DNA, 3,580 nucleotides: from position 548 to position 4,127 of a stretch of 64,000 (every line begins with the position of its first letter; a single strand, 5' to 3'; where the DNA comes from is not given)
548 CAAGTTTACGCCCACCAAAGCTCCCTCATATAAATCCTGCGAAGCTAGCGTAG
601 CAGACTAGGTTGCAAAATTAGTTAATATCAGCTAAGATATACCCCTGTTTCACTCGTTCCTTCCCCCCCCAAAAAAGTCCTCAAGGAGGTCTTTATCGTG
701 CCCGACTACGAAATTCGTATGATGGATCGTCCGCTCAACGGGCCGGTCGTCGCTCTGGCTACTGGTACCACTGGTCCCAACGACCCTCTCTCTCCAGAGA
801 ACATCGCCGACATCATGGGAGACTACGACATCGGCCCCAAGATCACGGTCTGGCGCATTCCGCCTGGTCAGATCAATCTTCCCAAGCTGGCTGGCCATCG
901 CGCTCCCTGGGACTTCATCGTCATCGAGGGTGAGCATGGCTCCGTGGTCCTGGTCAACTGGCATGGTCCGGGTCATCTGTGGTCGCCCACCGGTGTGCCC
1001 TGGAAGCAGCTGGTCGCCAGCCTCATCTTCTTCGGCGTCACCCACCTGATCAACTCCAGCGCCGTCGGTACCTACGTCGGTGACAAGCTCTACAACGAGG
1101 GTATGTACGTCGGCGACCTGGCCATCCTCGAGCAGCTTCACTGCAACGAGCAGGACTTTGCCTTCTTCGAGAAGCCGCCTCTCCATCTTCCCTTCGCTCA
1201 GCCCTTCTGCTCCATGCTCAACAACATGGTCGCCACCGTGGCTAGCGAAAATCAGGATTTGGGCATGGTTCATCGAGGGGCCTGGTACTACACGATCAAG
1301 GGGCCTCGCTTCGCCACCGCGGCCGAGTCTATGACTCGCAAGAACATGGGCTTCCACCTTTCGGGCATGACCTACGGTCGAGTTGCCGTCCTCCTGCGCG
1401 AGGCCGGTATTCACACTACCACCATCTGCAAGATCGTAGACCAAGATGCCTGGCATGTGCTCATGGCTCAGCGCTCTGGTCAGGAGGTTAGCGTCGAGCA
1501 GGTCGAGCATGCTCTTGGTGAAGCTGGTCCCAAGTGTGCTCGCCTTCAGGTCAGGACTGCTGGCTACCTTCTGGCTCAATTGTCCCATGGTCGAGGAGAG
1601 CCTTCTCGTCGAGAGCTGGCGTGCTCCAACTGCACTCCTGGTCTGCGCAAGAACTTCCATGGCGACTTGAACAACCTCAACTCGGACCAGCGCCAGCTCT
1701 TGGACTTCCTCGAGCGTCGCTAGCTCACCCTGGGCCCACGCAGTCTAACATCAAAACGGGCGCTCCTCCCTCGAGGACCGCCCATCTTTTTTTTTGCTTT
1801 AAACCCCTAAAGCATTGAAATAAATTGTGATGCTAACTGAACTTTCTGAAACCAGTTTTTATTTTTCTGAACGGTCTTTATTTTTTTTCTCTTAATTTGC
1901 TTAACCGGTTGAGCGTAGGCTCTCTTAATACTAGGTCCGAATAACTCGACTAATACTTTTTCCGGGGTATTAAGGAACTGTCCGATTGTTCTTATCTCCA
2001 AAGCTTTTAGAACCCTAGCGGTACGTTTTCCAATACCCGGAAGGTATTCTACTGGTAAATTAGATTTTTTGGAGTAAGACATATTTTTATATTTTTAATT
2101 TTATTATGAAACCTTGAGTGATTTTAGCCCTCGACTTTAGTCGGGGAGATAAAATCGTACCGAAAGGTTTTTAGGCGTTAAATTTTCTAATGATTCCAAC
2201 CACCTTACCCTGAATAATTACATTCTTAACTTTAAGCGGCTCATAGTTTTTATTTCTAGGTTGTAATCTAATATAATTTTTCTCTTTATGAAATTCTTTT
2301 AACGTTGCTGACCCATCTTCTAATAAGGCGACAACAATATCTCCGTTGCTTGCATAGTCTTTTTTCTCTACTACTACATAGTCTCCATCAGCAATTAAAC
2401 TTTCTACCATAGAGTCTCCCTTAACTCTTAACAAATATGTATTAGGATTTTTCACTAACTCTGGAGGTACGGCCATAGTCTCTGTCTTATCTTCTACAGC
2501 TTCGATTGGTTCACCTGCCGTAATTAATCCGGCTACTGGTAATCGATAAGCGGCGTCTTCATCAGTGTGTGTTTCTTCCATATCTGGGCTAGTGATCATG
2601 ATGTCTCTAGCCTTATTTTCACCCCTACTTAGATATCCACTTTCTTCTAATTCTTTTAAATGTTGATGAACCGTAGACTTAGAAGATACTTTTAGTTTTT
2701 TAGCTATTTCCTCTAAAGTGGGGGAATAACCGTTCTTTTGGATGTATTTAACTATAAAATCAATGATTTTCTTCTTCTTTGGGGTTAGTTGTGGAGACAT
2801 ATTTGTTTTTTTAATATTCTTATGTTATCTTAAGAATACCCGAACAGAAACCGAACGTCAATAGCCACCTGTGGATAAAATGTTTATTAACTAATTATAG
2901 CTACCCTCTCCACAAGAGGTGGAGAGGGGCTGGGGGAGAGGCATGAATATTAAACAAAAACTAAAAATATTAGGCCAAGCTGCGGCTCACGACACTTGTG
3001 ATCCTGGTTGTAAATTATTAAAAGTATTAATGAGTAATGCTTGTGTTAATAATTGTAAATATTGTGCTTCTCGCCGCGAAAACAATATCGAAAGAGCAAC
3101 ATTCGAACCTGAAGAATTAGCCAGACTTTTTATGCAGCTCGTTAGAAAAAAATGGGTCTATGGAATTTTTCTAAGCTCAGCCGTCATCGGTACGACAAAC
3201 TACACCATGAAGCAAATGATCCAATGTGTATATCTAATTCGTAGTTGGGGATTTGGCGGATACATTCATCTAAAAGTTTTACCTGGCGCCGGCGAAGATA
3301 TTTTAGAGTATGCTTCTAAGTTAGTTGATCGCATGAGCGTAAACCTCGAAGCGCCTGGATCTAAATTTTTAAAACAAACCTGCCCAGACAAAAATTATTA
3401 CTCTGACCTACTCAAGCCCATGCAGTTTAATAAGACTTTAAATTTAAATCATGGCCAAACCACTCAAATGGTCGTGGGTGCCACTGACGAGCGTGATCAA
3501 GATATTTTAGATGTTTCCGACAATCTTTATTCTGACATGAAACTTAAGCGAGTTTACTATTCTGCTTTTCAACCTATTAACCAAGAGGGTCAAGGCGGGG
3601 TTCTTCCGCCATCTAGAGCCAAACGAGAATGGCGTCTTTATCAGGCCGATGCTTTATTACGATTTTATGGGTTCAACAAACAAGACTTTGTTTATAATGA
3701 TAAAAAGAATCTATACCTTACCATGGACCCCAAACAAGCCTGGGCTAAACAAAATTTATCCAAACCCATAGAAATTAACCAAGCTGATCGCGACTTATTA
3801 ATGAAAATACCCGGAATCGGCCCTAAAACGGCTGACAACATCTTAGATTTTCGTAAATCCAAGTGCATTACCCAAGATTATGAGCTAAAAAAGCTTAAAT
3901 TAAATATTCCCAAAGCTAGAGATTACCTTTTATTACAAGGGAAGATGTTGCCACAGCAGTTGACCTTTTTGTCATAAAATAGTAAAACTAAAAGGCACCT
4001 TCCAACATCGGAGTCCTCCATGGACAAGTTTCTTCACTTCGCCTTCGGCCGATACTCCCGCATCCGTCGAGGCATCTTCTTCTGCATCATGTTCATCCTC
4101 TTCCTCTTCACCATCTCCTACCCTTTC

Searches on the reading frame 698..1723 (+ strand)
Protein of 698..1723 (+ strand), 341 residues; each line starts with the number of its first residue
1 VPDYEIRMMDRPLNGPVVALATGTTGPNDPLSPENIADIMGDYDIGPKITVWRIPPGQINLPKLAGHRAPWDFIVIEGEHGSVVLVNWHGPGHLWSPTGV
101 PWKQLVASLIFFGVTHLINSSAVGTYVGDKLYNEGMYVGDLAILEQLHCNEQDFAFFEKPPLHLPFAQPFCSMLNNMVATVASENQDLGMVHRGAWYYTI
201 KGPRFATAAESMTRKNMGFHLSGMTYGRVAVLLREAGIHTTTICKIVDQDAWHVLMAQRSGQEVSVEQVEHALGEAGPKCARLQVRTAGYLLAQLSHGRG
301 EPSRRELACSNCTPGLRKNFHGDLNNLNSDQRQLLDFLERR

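Call 6: search_protein_families(library=pfam, proteins=[window:698-1723:+])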
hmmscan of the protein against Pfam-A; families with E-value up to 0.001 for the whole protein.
window:698-1723:+ (341 aa): 1 family
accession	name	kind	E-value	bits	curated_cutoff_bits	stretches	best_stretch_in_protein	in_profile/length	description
PF01048.26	PNP_UDP_1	-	7.5e-11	42.3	25.1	1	112-283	68-227/233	Phosphorylase superfamily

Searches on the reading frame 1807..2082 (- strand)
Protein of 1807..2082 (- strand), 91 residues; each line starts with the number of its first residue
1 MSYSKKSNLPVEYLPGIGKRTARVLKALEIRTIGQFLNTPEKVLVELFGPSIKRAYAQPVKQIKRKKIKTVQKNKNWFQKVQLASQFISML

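Call 6: search_protein_families(library=pfam, proteins=[window:1807-2082:-])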
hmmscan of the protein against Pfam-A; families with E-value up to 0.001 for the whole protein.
window:1807-2082:- (91 aa): 1 family
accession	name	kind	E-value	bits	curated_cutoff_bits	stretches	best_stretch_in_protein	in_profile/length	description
PF21999.2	IMS_HHH_1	-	0.00024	22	27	1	14-50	3-39/53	DNA polymerase-iota, thumb domain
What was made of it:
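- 1807..2082 (-): 91-aa ORF downstream of lexA on the same strand, with a weak match to the Y-family polymerase thumb (HhH). It may be a remnant of a translesion polymerase gene. Call 6 (IMS_HHH_1, E 2.4e-4, below cutoff).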

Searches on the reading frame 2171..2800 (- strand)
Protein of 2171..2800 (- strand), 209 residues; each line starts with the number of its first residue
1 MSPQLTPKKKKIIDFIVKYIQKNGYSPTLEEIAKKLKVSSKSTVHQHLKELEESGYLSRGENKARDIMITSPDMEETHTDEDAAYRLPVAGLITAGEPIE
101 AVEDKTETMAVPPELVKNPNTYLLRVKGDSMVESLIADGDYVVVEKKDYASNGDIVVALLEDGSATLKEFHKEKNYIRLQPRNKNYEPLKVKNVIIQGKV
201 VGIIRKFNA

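Call 6: search_protein_families(library=pfam, proteins=[window:2171-2800:-])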
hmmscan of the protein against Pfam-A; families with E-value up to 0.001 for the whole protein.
window:2171-2800:- (209 aa): 13 families
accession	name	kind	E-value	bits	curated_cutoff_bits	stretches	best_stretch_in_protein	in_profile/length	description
PF00717.28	Peptidase_S24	-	2.4e-32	111.5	23.3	1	88-201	1-116/116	Peptidase S24-like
PF01726.22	LexA_DNA_bind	-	1e-17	64.1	23.7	1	4-65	3-64/65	LexA DNA binding domain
PF13730.12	HTH_36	-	5.5e-07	29.7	25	1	5-57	3-55/55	Helix-turn-helix domain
PF13412.12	HTH_24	-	7.2e-07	29.1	21.9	1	16-57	8-47/48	Winged helix-turn-helix DNA-binding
PF08279.18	HTH_11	-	1.9e-06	28.1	25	1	16-56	5-44/55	HTH domain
PF12802.13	MarR_2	-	1.2e-05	25.8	27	1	19-62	13-55/61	MarR family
PF01022.26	HTH_5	-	7.7e-05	22.9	22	1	28-58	17-46/47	Bacterial regulatory protein, arsR family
PF09339.16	HTH_IclR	-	0.00017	21.8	22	1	27-59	19-50/52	IclR helix-turn-helix domain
PF01325.25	Fe_dep_repress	-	0.00019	22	26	1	27-58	23-53/60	Iron dependent repressor, N-terminal DNA binding domain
PF04963.19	Sigma54_CBD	-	0.00032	20.9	22.9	1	4-55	24-78/185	Sigma-54 factor, core binding domain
PF11740.13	KfrA_N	-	0.00039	21.5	26.1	1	20-54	12-46/113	Plasmid replication region DNA-binding N-term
PF01418.23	HTH_6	-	0.00058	20.2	28.3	1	4-56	13-63/77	Helix-turn-helix domain, rpiR family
PF12840.13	HTH_20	-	0.00064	20.1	27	0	28-55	20-46/51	Helix-turn-helix domain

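Call 17: find_homologous_proteins(query=window:2171-2800:-, max_evalue=1e-10)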
Query window:2171-2800:- (209 aa): 4167 proteins with E <= 1e-10 among 4384 candidates; the best 120 are listed.
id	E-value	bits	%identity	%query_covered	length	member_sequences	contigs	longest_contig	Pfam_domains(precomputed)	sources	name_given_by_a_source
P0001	1.8e-129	447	100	100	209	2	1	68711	PF13412.13,PF08279.19,PF13730.13,PF00717.29,PF12802.14,PF01726.23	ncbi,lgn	-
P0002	6.7e-121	419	94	100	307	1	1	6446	PF08279.19,PF13730.13,PF00717.29,PF01726.23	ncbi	-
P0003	1.8e-101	356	80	98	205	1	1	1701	PF00717.29,PF01726.23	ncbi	-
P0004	5.4e-98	345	78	99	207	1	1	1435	PF13730.13,PF00717.29,PF01726.23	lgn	-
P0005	7.9e-97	341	78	97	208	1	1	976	PF00717.29,PF01726.23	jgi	-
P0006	9.0e-97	341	78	97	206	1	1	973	PF00717.29,PF01726.23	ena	-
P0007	2.9e-92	326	74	99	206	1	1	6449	PF13730.13,PF00717.29,PF01726.23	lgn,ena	-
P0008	1.0e-91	324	74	99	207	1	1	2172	PF13730.13,PF00717.29,PF01726.23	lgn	-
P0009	2.1e-91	323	71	100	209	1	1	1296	PF00717.29,PF01726.23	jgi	-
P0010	1.2e-90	321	72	99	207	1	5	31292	PF13730.13,PF00717.29,PF01726.23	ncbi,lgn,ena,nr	ncbi:MAG: transcriptional repressor LexA [Patescibacteria group bacterium]|nr:transcriptional repres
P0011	4.0e-90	319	72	99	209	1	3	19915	PF00717.29,PF01726.23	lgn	-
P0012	1.0e-89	318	71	99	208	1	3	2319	PF13730.13,PF00717.29,PF01726.23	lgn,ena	-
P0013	6.5e-88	312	71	99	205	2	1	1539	PF00717.29,PF01726.23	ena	-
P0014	7.4e-88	311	71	99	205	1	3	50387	PF00717.29,PF01726.23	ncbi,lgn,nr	ncbi:transcriptional repressor LexA [Patescibacteria group bacterium]|nr:transcriptional repressor L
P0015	3.3e-87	309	69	99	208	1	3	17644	PF00717.29,PF01726.23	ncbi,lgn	ncbi:MAG: transcriptional repressor LexA [Patescibacteria group bacterium]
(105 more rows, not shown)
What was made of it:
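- On Alphaproteobacterial GTTC-N7-GTTC LexA box: Among the 120 best homologs, every named one is Patescibacteria or unclassified 'bacterium' (call 17).
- Closest known: Alphaproteobacterial LexA box GTTC-N7-GTTC. Different: The LexA protein's nearest relatives are patescibacterial (call 17).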

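Call 19: find_related_loci(query=A1, collection=genome_contigs, flank=3000)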
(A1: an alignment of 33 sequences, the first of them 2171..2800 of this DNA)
Query A1 (209 aa) in genome_contigs; peptide patterns used: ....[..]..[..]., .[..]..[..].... (x = any residue, [..] = any of these).
338 stretches matched a pattern; 307 encode a relative of the query (tblastn E <= 1e-3); the best 80 are kept; 80 distinct loci.
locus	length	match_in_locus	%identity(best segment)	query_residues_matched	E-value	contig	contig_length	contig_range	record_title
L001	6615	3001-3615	72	1-205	2e-97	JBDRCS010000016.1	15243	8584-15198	MAG: Patescibacteria group bacterium isolate MEGAHIT-group-1.195 k141_8953484, whole genome shotgun sequence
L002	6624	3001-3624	69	1-207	1e-94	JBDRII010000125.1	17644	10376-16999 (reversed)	MAG: Patescibacteria group bacterium isolate MEGAHIT-group-1.58 k141_13184450, whole genome shotgun sequence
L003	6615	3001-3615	71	1-207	1e-94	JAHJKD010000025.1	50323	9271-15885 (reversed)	MAG: Patescibacteria group bacterium isolate Modern_marine_rock_biofilm.mb.65 Modern_marine_rock.mb.65_k141_464815, whol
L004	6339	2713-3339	67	1-207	1e-92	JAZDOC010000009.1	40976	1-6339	MAG: Patescibacteria group bacterium isolate MEGAHIT-group-0.747 k141_355252, whole genome shotgun sequence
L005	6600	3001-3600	69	5-207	4e-92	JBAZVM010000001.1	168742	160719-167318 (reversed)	MAG: Patescibacteria group bacterium isolate SO_2017_GW1_252 NODE_684_length_168742_cov_2.267005_OW334_2017, whole genom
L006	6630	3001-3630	65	1-209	7e-90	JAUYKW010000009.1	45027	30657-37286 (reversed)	MAG: bacterium isolate C24_metabat.bin.218 C24_k141_334502, whole genome shotgun sequence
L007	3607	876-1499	62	1-208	2e-89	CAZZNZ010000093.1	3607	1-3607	MAG TPA_asm: uncultured Gammaproteobacteria bacterium isolate SRP192515_co1_29 genome assembly, contig: NODE_30042_lengt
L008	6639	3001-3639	64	1-207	2e-88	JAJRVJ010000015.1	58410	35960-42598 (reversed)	MAG: Patescibacteria group bacterium isolate Dive96_bin10.367 k141_1269303, whole genome shotgun sequence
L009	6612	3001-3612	65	1-208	6e-87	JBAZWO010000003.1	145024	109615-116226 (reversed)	MAG: Patescibacteria group bacterium isolate SO_2017_GW1_34 NODE_849_length_145024_cov_6.118629_OW334_2017, whole genome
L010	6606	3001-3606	63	5-208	2e-84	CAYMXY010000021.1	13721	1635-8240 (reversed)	MAG TPA_asm: uncultured Gammaproteobacteria bacterium isolate SRP090828_co3_45 genome assembly, contig: NODE_798_length_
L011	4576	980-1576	64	5-207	1e-83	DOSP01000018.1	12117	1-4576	MAG TPA_asm: Candidatus Kerfeldbacteria bacterium isolate UBA9570 contig_18219, whole genome shotgun sequence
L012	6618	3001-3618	60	1-207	7e-83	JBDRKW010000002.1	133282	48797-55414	MAG: Candidatus Kerfeldbacteria bacterium isolate MEGAHIT-group-1.742 k141_9747630, whole genome shotgun sequence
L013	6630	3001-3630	61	1-207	1e-82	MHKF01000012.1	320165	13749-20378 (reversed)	MAG: Candidatus Kerfeldbacteria bacterium RIFCSPLOWO2_02_FULL_42_19 rifcsplowo2_02_scaffold_40, whole genome shotgun seq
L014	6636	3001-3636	61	5-207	2e-82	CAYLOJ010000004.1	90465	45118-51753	MAG TPA_asm: uncultured Gammaproteobacteria bacterium isolate SRP278252_co2_2 genome assembly, contig: NODE_344_length_9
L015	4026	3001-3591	63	5-207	2e-81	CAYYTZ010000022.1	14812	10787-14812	MAG TPA_asm: uncultured Gammaproteobacteria bacterium isolate SRP011637_co1_72 genome assembly, contig: NODE_1351_length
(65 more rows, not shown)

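Call 56: search_solved_structures(query=window:2171-2800:-, max_evalue=0.00001, show_alignments=3)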
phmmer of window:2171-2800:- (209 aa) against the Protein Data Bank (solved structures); distinct sequences matched with E-value up to 0.00001: 20.
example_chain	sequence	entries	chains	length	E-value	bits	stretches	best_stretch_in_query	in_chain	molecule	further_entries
3k2z_A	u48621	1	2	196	5.1e-34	121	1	5-206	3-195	LexA repressor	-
8s7g_A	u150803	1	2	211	1.4e-25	93.5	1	4-206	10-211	LexA repressor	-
7b5g_A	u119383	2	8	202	1.9e-23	86.6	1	5-206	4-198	LexA repressor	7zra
7ocj_A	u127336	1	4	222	2.4e-23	86.2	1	5-206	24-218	LexA repressor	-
1jhh_A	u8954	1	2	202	4.9e-23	85.2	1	5-206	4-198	LEXA REPRESSOR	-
8trg_I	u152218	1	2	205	1.2e-22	84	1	5-206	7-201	LexA repressor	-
3jso_A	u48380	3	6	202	1.2e-22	83.9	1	5-206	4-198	LexA repressor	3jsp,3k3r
1jhf_A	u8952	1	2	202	1.8e-22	83.4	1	5-206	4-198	LEXA REPRESSOR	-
6a2q_A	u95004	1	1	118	1.3e-21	80.5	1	96-206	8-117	LexA repressor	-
6a2r_A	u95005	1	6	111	1.9e-21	80.1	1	97-206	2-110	LexA repressor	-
6a2s_A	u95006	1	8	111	4.9e-21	78.7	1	97-206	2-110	LexA repressor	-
6a2t_A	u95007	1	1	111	1.3e-20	77.3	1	97-206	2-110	LexA repressor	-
1jhc_A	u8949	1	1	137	9.1e-16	61.5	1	86-206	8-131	LEXA REPRESSOR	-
8gms_A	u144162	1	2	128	2.2e-15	60.3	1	87-206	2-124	LexA repressor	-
1jhe_A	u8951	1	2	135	3.2e-15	59.7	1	86-206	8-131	LEXA REPRESSOR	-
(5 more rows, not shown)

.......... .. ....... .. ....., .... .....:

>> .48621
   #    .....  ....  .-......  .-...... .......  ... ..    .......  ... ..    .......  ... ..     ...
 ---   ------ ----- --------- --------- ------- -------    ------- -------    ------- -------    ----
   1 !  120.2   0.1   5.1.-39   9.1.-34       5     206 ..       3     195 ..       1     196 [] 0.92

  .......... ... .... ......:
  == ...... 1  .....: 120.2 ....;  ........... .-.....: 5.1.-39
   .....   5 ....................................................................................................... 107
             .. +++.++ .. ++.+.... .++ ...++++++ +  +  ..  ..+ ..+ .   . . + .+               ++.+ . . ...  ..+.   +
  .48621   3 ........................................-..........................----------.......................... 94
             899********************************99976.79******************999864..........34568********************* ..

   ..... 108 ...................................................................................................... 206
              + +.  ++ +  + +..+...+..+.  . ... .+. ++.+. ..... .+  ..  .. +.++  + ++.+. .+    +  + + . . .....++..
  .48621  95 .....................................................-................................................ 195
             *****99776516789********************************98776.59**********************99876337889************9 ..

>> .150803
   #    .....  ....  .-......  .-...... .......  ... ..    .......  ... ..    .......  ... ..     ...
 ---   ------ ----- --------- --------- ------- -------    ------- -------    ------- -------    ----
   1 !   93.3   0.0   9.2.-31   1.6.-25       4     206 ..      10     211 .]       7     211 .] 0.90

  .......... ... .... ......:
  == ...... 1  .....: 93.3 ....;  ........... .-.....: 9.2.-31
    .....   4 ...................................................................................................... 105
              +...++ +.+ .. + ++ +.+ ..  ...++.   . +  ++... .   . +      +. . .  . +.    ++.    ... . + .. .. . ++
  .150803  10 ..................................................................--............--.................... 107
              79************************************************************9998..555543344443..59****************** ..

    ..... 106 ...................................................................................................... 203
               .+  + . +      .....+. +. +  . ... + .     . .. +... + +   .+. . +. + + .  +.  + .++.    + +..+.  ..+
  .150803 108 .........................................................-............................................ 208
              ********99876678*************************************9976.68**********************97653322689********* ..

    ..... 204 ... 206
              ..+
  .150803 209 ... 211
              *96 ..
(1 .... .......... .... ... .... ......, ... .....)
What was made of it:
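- On LexA repressor (TIGR00498; wHTH plus S24 autopeptidase): The protein aligns full-length to solved LexA structures 3K2Z and 1JHH (call 56).
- The nearest solved structure is Thermotoga LexA, 3K2Z (call 56).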

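Call 66: find_encoding_contigs(protein=P0002, flank=3000, max_places=1)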
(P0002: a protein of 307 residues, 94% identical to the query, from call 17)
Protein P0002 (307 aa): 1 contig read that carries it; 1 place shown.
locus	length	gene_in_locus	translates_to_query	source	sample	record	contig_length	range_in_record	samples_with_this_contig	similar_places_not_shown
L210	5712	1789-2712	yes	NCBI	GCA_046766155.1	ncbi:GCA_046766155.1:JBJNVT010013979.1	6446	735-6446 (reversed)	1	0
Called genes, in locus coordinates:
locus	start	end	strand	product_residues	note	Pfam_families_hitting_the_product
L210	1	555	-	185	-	?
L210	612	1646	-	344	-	PF04055:Radical_SAM, PF00633:HHH (weak), PF12836:HHH_3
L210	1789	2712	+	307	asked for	PF01726:LexA_DNA_bind, PF13730:HTH_36 (weak), PF08279:HTH_11 (weak), PF00717:Peptidase_S24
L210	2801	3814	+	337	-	-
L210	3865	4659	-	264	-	PF13482:RNase_H_2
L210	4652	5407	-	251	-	PF12705:PDDEXK_1, PF01930:Cas_Cas4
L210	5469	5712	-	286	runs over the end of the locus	PF03816:LytR_cpsA_psr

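Call 67: find_encoding_contigs(protein=P0001, flank=1500, max_places=2)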
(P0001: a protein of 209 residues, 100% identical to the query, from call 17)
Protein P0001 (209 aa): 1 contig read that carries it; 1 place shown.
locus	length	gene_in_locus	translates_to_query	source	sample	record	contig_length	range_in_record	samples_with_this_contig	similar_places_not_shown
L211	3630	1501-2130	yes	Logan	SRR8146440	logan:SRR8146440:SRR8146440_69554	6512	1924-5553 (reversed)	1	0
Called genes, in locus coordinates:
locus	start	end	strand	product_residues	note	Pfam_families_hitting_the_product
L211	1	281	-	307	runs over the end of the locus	-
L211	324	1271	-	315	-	PF04055:Radical_SAM, PF00633:HHH, PF12836:HHH_3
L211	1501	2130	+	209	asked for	PF01726:LexA_DNA_bind, PF13730:HTH_36 (weak), PF08279:HTH_11 (weak), PF13412:HTH_24 (weak), PF12802:MarR_2 (weak), PF00717:Peptidase_S24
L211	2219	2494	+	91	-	-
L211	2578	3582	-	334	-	PF01048:PNP_UDP_1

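Call 70: search_protein_families(library=ncbifam, proteins=[L210:2801-3814:+, window:2171-2800:-], max_evalue=0.001)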
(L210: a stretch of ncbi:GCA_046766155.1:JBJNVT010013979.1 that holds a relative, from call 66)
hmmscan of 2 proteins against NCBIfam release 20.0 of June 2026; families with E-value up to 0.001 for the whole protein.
L210:2801-3814:+ (337 aa): 0 families

window:2171-2800:- (209 aa): 5 families
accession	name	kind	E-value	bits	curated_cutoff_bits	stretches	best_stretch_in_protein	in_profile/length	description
TIGR00498.1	lexA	equivalog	6.6e-59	198.9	110.95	1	4-207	3-202/203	transcriptional repressor LexA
NF007621.2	PRK10276.1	subfamily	4.6e-19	68.5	110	1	95-204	2-110/115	translesion error-prone DNA polymerase V autoproteolytic subunit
TIGR01884.1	cas_HTH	subfamily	0.00029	20.3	60.2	1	16-70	147-199/202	CRISPR-associated CARF protein Csa3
NF003025.0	PRK03902.1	equivalog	0.00059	19.9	138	0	6-71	3-64/142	transcriptional regulator MntR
NF040939.2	trans_reg_lrs14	equivalog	0.00063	19.7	90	0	20-63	30-72/103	Lrs14 family HTH-type transcriptional regulator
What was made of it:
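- On LexA repressor (TIGR00498; wHTH plus S24 autopeptidase): 198.9 bits against a cutoff of 110.95 (call 70)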

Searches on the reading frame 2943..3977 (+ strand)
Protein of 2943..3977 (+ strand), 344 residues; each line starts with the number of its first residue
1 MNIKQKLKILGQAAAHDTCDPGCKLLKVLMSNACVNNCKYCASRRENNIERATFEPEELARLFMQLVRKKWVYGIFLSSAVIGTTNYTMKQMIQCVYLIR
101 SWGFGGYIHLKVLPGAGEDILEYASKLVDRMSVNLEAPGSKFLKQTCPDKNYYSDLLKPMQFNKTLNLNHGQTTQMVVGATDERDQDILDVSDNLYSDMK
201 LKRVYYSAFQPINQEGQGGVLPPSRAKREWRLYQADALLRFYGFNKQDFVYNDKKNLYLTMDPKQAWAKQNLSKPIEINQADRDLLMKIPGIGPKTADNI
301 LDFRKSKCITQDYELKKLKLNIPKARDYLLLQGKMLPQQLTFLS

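Call 6: search_protein_families(library=pfam, proteins=[window:2943-3977:+])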
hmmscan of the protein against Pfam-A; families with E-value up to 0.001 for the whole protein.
window:2943-3977:+ (344 aa): 4 families
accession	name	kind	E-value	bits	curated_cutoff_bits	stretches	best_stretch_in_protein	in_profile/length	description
PF04055.27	Radical_SAM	-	5.9e-09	36.8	29.5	1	29-191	2-162/166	Radical SAM superfamily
PF12836.13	HHH_3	-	1.4e-08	35.1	27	1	274-307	4-37/65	Helix-hairpin-helix motif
PF00633.29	HHH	-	3.2e-08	33.4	24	1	278-303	5-30/30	Helix-hairpin-helix motif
PF14520.12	HHH_5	-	2.7e-05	25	27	1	275-303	26-54/57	Helix-hairpin-helix domain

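Call 70: search_protein_families(library=ncbifam, proteins=[window:2943-3977:+], max_evalue=0.001)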
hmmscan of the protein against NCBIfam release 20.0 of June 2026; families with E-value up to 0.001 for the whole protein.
window:2943-3977:+ (344 aa): 4 families
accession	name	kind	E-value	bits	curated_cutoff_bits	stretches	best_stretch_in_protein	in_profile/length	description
TIGR03916.1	rSAM_link_UDG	hypoth_equivalog_domain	2.9e-94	316.6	343.5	1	23-336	50-381/415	putative DNA modification/repair radical SAM protein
NF053743.1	LipS2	equivalog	1.1e-05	25.1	270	1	29-275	28-266/292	LipS2 family lipoyl synthase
TIGR02351.2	thiH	equivalog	1.4e-05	24.3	380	1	30-66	79-115/364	2-iminoacetate synthase ThiH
TIGR01259.1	comE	subfamily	6.4e-05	22.9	152.35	1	268-307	52-91/120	comEA protein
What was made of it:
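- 2943..3977 (+): Divergent radical-SAM/HhH gene; best NCBIfam match is TIGR03916 'putative DNA modification/repair radical SAM' (below that model's cutoff). Probable SOS target, but its regulation here is not shown. Calls 6, 70.
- Checked: The divergent gene (2943-3977, plus) is radical SAM plus HhH (call 6); its best NCBIfam match is TIGR03916 at E 2.9e-94, 316.6 bits, just under the 343.5 cutoff (call 70).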
